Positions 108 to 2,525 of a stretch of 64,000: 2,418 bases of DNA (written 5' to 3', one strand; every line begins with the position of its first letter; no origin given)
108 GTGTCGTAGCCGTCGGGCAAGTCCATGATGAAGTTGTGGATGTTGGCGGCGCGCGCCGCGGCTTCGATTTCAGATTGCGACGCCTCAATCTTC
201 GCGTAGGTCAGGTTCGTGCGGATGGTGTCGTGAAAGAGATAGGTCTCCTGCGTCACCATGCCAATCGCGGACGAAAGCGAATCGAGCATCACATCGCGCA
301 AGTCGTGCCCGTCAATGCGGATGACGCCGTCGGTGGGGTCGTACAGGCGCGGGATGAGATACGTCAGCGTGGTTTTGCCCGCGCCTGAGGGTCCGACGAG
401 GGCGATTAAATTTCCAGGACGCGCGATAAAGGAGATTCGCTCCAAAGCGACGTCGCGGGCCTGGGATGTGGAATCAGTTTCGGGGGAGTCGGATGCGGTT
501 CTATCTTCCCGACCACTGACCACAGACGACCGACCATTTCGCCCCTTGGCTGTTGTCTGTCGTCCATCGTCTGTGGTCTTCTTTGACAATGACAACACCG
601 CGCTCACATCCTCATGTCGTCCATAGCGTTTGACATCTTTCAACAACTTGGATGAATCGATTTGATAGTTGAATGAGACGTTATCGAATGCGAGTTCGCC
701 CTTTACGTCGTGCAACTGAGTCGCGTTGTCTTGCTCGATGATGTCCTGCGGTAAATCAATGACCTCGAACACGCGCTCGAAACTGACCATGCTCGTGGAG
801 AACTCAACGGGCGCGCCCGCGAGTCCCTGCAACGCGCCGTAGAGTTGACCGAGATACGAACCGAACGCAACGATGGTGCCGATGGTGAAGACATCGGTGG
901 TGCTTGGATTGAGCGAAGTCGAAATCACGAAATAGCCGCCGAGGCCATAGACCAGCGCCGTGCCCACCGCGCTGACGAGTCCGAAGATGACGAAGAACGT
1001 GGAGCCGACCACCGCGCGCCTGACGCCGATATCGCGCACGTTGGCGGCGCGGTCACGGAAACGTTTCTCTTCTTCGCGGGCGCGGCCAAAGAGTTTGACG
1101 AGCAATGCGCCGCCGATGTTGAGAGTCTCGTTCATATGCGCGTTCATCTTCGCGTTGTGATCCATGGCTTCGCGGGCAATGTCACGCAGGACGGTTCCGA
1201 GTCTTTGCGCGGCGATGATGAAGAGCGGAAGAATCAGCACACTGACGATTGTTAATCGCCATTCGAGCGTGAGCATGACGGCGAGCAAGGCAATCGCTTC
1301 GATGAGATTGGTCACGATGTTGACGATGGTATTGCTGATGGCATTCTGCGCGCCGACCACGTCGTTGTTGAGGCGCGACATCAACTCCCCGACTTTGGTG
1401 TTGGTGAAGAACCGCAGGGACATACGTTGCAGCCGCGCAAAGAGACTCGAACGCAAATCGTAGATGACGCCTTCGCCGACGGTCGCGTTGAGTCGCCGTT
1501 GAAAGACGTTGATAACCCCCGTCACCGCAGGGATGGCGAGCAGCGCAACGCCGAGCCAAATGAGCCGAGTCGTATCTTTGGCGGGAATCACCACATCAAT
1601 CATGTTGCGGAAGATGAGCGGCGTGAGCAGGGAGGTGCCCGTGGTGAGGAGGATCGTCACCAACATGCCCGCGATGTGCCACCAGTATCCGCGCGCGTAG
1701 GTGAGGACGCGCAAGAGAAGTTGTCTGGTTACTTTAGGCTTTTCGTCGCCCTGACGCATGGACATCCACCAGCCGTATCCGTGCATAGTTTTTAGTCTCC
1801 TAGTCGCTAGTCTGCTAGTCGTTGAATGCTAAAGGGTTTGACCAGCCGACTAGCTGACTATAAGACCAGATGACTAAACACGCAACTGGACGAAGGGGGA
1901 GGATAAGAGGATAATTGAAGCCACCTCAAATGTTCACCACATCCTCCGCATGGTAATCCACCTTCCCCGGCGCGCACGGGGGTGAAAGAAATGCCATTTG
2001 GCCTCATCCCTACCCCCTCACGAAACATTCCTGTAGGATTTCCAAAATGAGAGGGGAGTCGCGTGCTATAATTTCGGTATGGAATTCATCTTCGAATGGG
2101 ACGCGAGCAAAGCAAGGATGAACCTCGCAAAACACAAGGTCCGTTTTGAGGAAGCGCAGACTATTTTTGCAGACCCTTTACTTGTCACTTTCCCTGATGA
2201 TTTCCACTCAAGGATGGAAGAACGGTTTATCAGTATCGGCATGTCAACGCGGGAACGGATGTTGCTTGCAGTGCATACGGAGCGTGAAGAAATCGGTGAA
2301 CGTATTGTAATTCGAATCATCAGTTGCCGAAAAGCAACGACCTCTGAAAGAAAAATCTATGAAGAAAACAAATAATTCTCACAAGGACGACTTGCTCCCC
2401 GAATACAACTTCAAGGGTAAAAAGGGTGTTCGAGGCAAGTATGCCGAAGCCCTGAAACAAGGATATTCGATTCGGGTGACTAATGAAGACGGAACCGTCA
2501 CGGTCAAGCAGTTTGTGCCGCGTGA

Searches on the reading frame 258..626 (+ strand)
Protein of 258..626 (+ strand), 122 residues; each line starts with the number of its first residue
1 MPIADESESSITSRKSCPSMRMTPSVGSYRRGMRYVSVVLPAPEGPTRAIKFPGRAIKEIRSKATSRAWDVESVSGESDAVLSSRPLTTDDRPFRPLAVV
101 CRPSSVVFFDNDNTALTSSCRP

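Call 37: search_protein_families(library=padloc, alignment_id=A4, max_evalue=1e-8)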
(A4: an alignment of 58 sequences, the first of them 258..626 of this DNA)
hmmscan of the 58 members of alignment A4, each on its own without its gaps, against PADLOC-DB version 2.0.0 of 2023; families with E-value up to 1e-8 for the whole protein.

A. member 1, window:258-626:+ (122 aa): 0 families

B. families by the number of members that match (of 58 scanned): 4 families
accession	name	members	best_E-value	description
PDLC04135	mad3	1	1.7e-31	mads_3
PDLC04140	mad8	1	1.8e-12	mads_8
PDLC04134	mad2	1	1.8e-11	mads_2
PDLC02914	ATPase-Toprim_I-B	1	1.1e-09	-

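Call 38: search_protein_families(library=pfam, alignment_id=A4, max_evalue=1e-10)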
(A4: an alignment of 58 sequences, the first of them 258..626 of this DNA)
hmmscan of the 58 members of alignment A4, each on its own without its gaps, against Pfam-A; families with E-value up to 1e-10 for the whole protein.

A. member 1, window:258-626:+ (122 aa): 0 families

B. families by the number of members that match (of 58 scanned): 38 families (the first 25 are shown)
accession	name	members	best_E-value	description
PF00330.25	Aconitase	1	2.6e-167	Aconitase family (aconitate hydratase)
PF00221.24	Lyase_aromatic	1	3.5e-165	Aromatic amino acid lyase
PF00206.25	Lyase_1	1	5e-91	Lyase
PF00850.24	Hist_deacetyl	1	7.3e-85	Histone deacetylase domain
PF12727.12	PBP_like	1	3e-64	PBP superfamily domain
PF00150.24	Cellulase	1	2.1e-55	Cellulase (glycosyl hydrolase family 5)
PF18998.6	Flg_new_2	1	6.7e-54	Divergent InlB B-repeat domain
PF13185.12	GAF_2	1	9.8e-53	GAF domain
PF12849.12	PBP_like_2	1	9.7e-47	PBP superfamily domain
PF03781.23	FGE-sulfatase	1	2.2e-46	Sulfatase-modifying factor enzyme 1-like domain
PF07995.17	GSDH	1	1.8e-43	Glucose / Sorbosone dehydrogenase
PF02485.27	Branch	1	2.9e-41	Core-2/I-Branching enzyme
PF13487.12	HD_5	1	4.5e-40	HD domain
PF00291.31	PALP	1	9.9e-40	Pyridoxal-phosphate dependent enzyme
PF00694.25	Aconitase_C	1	9.1e-38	Aconitase C-terminal domain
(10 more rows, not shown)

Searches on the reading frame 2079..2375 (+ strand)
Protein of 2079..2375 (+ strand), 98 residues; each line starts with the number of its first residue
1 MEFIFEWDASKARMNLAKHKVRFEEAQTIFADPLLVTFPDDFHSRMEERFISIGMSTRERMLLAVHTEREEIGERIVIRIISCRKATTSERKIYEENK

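Call 40: search_protein_families(library=pfam, proteins=[window:2079-2375:+], max_evalue=0.0001)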
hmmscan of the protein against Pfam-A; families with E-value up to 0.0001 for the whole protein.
window:2079-2375:+ (98 aa): 1 family
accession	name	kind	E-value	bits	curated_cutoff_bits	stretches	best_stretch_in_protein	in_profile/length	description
PF04365.19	BrnT_toxin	-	1.7e-26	92.8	34.5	1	7-90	1-77/77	Ribonuclease toxin, BrnT, of type II toxin-antitoxin system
